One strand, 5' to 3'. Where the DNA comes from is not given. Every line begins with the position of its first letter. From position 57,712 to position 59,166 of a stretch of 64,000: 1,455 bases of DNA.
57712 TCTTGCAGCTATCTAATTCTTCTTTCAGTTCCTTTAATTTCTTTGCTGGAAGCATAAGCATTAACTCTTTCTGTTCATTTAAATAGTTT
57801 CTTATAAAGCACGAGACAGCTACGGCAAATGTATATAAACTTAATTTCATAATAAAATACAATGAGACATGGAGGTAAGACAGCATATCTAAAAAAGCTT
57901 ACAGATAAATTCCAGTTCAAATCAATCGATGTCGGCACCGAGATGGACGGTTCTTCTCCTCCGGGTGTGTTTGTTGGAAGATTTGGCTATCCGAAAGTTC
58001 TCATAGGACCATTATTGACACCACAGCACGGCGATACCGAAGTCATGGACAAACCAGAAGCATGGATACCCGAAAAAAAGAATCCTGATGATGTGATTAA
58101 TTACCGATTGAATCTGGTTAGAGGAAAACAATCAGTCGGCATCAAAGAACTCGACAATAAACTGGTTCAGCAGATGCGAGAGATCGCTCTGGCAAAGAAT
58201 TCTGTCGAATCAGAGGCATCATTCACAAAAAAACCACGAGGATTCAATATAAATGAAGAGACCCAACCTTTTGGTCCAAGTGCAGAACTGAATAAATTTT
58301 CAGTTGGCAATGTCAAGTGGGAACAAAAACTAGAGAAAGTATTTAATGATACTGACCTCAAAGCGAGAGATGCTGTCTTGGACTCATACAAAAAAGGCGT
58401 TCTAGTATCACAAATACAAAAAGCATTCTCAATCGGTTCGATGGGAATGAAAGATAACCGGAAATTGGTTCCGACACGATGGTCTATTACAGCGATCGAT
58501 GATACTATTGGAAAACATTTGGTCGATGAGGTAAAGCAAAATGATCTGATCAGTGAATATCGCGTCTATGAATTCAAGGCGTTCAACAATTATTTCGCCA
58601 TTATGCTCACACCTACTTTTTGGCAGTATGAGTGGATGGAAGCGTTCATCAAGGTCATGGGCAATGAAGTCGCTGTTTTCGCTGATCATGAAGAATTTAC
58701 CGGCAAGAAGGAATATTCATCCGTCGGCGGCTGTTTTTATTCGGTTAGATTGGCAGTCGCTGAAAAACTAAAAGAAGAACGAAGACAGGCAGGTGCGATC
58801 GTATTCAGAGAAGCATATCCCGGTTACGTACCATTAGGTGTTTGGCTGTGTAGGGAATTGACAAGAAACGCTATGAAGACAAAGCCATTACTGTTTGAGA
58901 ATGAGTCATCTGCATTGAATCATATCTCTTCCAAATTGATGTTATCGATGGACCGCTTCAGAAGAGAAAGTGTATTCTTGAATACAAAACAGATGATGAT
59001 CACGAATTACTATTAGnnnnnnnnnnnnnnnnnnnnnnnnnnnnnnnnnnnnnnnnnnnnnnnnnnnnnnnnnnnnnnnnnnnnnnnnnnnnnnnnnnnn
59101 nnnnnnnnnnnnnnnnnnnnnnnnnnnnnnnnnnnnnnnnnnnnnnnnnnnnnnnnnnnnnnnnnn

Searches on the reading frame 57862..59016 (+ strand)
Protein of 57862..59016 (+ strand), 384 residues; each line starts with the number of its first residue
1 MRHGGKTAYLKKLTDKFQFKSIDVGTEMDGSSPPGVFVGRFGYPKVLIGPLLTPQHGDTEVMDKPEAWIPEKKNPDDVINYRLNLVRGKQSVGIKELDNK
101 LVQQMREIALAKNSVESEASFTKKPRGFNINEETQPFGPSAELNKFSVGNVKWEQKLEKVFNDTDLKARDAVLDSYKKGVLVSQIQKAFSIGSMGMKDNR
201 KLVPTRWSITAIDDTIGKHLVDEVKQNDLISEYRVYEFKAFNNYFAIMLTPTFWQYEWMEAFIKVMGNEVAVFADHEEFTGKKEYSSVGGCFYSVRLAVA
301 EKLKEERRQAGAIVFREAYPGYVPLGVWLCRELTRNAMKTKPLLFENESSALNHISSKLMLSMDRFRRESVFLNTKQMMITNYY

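Call 55: search_protein_families(library=pfam, proteins=[window:57862-59016:+], max_evalue=0.0001)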
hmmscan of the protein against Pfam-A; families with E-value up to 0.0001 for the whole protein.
window:57862-59016:+ (384 aa): 2 families
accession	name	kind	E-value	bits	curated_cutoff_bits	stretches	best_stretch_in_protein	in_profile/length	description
PF04894.17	Nre_N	-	1.5e-85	287.7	25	1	11-264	11-265/270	Archaeal Nre, N-terminal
PF04895.17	Nre_C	-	2e-31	108.6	27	1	277-380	1-107/110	Archaeal Nre, C-terminal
